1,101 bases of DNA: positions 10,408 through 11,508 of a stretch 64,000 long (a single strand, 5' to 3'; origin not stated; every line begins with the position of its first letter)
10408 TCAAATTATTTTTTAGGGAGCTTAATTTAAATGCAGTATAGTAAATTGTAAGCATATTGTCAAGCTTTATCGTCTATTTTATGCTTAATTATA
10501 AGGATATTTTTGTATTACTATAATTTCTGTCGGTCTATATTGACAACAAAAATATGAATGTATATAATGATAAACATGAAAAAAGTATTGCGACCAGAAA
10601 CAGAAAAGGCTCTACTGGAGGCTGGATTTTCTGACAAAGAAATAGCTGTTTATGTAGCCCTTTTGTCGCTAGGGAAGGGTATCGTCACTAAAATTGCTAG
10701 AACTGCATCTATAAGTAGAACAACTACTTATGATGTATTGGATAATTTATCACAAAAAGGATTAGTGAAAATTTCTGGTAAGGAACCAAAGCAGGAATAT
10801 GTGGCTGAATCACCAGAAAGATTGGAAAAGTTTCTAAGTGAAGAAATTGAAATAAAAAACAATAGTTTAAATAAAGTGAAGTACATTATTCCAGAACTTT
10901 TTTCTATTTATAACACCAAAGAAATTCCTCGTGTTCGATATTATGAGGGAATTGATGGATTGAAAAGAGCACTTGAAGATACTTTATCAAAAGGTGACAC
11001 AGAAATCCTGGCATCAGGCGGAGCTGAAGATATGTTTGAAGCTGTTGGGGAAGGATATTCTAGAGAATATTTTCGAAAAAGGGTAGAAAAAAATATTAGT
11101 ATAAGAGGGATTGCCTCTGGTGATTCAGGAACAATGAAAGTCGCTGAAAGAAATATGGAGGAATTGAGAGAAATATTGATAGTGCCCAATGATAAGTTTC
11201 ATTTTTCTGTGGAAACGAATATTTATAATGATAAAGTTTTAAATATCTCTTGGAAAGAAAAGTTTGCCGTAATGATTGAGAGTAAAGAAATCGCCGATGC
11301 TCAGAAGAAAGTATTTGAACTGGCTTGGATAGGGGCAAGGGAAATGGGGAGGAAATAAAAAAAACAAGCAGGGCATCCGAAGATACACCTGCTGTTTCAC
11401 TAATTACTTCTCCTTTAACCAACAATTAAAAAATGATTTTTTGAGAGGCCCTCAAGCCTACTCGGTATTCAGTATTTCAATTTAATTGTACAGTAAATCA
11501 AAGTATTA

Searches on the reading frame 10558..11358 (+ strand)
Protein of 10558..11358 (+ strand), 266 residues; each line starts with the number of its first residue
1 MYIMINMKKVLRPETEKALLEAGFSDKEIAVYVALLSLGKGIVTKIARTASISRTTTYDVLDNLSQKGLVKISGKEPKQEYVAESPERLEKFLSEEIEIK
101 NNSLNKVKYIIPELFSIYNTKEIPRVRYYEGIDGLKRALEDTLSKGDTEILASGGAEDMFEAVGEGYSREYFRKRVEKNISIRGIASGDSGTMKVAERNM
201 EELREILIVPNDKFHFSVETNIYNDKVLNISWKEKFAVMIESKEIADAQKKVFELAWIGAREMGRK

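Call 6: search_protein_families(library=pfam, proteins=[window:10558-11358:+], max_evalue=0.01)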
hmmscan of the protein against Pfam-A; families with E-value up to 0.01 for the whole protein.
window:10558-11358:+ (266 aa): 1 family
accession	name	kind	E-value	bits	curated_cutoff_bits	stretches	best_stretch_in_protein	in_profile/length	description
PF01978.25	TrmB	-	2e-15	56.8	25.6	1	21-87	3-68/68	Sugar-specific transcriptional regulator TrmB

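Call 7: search_protein_families(library=ncbifam, proteins=[window:10558-11358:+], max_evalue=0.01)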
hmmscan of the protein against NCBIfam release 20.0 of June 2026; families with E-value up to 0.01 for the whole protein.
window:10558-11358:+ (266 aa): 7 families
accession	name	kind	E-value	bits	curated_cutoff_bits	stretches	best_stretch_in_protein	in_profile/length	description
NF047390.1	TransRegTrmBL1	equivalog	9.9e-10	37.9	650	1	18-136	9-123/341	HTH-type sugar sensing transcriptional regulator TrmBL1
TIGR01884.1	cas_HTH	subfamily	2.8e-07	30.1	60.2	1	19-80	135-196/202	CRISPR-associated CARF protein Csa3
NF040851.1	tran_reg_TrmB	equivalog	1.7e-05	24.2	600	1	12-107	4-102/338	HTH-type sugar-sensing transcriptional regulator TrmB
NF041141.1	tran_reg_TrmBL2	equivalog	9e-05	22.1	530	1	28-115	20-110/264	HTH-type transcriptional regulator TrmBL2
NF047392.1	TransRegTrmBHalo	equivalog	9.2e-05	21.6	500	1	21-88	15-81/349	HTH-type sugar sensing transcriptional regulator TrmB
NF040939.2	trans_reg_lrs14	equivalog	0.00071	19.6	90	1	23-79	18-81/103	Lrs14 family HTH-type transcriptional regulator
NF053606.1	Sta1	subfamily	0.0014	18.7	80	1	23-93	17-93/100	Sta1 family transcriptional regulator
